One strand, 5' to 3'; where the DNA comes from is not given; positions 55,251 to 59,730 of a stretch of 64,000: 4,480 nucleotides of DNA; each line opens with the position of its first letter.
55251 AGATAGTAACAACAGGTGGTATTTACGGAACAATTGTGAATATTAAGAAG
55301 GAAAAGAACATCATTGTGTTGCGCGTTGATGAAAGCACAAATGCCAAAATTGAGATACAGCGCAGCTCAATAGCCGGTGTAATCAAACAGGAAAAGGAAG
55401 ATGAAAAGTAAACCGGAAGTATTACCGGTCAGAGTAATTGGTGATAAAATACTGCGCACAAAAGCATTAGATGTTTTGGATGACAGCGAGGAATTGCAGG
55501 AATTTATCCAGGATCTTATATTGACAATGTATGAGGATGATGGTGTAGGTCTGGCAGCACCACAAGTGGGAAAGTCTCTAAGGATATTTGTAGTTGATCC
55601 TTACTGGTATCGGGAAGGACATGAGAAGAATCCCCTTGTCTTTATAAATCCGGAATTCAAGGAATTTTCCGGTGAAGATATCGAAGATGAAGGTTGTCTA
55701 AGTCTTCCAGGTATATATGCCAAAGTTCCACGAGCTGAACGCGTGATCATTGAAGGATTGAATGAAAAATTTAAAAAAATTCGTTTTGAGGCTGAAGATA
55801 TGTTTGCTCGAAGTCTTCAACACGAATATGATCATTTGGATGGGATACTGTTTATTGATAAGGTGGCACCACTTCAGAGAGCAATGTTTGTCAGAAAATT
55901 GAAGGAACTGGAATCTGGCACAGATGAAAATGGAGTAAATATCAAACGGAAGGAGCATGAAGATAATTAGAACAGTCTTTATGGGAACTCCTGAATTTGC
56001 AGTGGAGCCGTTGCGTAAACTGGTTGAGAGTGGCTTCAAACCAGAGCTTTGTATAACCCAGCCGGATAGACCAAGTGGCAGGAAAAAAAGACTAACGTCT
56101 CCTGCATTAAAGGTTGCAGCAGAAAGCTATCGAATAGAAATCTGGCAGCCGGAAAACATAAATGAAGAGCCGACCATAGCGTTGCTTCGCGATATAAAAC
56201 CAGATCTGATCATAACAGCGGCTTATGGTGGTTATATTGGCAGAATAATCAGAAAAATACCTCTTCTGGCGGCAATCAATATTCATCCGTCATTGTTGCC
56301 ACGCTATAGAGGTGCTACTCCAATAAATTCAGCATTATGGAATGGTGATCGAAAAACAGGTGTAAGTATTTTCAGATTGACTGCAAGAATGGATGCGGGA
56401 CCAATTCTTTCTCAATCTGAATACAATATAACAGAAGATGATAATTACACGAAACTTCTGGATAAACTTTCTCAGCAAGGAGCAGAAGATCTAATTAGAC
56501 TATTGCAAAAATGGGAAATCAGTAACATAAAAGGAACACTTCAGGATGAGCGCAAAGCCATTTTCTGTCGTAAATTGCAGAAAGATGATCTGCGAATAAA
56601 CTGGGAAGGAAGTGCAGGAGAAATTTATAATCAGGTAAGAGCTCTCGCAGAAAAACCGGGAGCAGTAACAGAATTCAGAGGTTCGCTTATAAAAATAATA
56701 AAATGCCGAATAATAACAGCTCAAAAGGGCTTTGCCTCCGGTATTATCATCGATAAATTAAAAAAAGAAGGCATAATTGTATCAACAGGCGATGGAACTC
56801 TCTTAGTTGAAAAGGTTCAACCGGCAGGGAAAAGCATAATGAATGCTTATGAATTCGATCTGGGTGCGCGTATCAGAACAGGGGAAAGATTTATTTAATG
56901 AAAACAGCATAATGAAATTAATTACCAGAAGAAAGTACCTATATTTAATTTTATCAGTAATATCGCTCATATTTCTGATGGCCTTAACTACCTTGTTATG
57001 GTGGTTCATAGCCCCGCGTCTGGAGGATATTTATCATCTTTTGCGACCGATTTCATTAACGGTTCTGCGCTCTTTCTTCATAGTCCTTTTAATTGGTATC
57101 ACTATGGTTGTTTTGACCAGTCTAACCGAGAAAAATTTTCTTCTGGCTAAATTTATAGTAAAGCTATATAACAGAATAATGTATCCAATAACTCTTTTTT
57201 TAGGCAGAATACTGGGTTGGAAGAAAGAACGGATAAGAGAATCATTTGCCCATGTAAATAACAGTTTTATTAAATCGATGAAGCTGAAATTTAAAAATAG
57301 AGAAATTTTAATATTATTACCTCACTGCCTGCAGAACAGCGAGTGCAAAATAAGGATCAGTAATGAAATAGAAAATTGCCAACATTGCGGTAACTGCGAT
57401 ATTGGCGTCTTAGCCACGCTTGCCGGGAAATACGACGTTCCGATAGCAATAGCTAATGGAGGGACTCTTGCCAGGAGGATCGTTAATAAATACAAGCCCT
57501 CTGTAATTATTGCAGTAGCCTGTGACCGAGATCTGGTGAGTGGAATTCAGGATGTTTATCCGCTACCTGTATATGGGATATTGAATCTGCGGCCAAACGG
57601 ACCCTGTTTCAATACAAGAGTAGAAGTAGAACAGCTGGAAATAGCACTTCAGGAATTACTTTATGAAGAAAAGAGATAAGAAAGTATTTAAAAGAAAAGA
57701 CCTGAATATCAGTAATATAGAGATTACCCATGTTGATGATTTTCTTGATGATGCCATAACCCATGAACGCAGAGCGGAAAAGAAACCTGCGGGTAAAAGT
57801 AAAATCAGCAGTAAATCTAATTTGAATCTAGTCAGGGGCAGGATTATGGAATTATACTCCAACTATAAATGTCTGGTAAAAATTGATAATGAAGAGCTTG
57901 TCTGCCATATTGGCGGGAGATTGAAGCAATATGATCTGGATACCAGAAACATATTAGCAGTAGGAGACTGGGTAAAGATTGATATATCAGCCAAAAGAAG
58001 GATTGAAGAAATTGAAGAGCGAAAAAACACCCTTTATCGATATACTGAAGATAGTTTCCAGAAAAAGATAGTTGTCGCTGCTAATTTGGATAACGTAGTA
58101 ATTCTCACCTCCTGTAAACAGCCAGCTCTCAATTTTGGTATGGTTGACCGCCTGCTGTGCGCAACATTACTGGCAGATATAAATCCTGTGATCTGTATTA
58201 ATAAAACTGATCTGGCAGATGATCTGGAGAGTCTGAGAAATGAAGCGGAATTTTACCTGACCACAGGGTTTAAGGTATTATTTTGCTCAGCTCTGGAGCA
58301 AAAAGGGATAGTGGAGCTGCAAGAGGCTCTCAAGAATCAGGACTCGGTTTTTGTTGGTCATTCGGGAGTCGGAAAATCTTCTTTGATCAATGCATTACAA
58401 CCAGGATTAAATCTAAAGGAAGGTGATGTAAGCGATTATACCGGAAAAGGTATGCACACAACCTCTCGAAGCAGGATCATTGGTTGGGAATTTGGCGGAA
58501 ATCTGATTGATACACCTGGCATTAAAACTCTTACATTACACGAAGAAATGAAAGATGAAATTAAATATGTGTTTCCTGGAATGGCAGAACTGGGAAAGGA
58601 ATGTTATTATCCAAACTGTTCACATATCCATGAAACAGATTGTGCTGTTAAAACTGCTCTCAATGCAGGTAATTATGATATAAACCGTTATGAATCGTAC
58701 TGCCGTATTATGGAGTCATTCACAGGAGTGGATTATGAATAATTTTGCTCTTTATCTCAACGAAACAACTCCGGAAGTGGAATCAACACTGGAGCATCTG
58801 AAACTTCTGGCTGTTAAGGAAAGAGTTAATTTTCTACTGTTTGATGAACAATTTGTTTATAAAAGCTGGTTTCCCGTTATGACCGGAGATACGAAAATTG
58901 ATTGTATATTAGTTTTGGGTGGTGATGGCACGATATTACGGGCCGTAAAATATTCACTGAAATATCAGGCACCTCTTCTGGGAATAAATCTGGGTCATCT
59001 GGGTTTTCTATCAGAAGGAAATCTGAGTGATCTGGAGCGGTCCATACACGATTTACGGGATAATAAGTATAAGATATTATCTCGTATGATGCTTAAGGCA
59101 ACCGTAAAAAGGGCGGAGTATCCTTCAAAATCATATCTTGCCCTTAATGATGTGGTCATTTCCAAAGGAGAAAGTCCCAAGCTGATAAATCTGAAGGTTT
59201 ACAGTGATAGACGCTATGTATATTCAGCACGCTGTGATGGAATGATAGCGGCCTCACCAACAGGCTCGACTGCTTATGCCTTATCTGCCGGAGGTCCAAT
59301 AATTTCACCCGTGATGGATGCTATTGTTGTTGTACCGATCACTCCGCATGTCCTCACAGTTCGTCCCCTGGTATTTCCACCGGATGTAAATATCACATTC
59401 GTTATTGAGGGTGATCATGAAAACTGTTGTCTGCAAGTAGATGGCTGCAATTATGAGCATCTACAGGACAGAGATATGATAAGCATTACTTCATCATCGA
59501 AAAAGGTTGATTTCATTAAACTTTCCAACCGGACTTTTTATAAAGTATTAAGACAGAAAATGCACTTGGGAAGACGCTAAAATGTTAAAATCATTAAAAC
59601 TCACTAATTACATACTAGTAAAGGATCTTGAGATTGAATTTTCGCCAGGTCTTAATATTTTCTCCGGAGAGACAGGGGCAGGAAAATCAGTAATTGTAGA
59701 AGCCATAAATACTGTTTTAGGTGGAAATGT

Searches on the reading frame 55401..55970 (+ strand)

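Call 83: search_protein_families(library=pfam, proteins=[window:55401-55970:+], max_evalue=0.00001)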
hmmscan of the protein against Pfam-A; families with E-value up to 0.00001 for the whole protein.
window:55401-55970:+ (189 aa): 1 family
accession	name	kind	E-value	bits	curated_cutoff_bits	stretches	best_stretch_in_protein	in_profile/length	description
PF01327.26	Pep_deformylase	-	3.9e-47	160.2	22.8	1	8-160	2-155/156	Polypeptide deformylase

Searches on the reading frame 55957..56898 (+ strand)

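Call 83: search_protein_families(library=pfam, proteins=[window:55957-56898:+], max_evalue=0.00001)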
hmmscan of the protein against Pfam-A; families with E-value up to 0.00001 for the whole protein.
window:55957-56898:+ (313 aa): 2 families
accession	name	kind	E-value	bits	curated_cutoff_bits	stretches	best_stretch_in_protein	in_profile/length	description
PF00551.24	Formyl_trans_N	-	1.1e-32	113.7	26.1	1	7-181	4-179/181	Formyl transferase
PF02911.23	Formyl_trans_C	-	9.4e-23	80.7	21.1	1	206-302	1-97/100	Formyl transferase, C-terminal domain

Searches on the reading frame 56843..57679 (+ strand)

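Call 83: search_protein_families(library=pfam, proteins=[window:56843-57679:+], max_evalue=0.00001)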
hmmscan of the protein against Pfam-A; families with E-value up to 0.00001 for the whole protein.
window:56843-57679:+ (278 aa): 1 family
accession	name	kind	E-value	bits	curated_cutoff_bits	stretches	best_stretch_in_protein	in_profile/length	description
PF01976.22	DUF116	-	2.5e-54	183.4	25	1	116-267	2-153/155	Protein of unknown function DUF116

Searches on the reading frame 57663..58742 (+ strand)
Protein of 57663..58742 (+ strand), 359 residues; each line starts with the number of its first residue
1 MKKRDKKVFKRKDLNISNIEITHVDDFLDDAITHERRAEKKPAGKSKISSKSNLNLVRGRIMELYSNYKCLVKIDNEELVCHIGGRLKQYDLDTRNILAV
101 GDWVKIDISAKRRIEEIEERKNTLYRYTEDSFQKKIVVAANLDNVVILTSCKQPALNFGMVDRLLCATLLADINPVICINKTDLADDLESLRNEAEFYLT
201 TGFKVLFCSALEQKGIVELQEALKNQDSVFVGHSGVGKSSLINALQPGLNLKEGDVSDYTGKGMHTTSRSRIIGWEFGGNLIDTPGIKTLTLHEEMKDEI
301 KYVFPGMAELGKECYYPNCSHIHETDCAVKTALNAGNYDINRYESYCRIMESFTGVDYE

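Call 83: search_protein_families(library=pfam, proteins=[window:57663-58742:+], max_evalue=0.00001)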
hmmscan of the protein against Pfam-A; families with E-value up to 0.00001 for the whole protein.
window:57663-58742:+ (359 aa): 3 families
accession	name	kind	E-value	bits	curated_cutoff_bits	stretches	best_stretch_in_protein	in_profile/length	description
PF03193.22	RsgA_GTPase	-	1.2e-50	172.2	30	1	117-292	1-173/174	RsgA GTPase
PF01926.29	MMR_HSR1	-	2.2e-07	31.4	21.9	1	229-293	3-63/113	50S ribosome-binding GTPase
PF02421.24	FeoB_N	-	1.3e-06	28.4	27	0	229-292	4-62/156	Ferrous iron transport protein B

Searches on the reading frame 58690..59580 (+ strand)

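Call 84: search_protein_families(library=pfam, proteins=[window:58690-59580:+], max_evalue=0.00001)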
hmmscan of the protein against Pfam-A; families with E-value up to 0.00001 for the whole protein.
window:58690-59580:+ (296 aa): 2 families
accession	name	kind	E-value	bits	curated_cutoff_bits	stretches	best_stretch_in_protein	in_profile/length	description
PF20143.4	NAD_kinase_C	-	8.2e-35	119.7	23.7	1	152-278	1-126/126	ATP-NAD kinase C-terminal domain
PF01513.26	NAD_kinase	-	2.6e-14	54.1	25.5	1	67-123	70-126/130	ATP-NAD kinase N-terminal domain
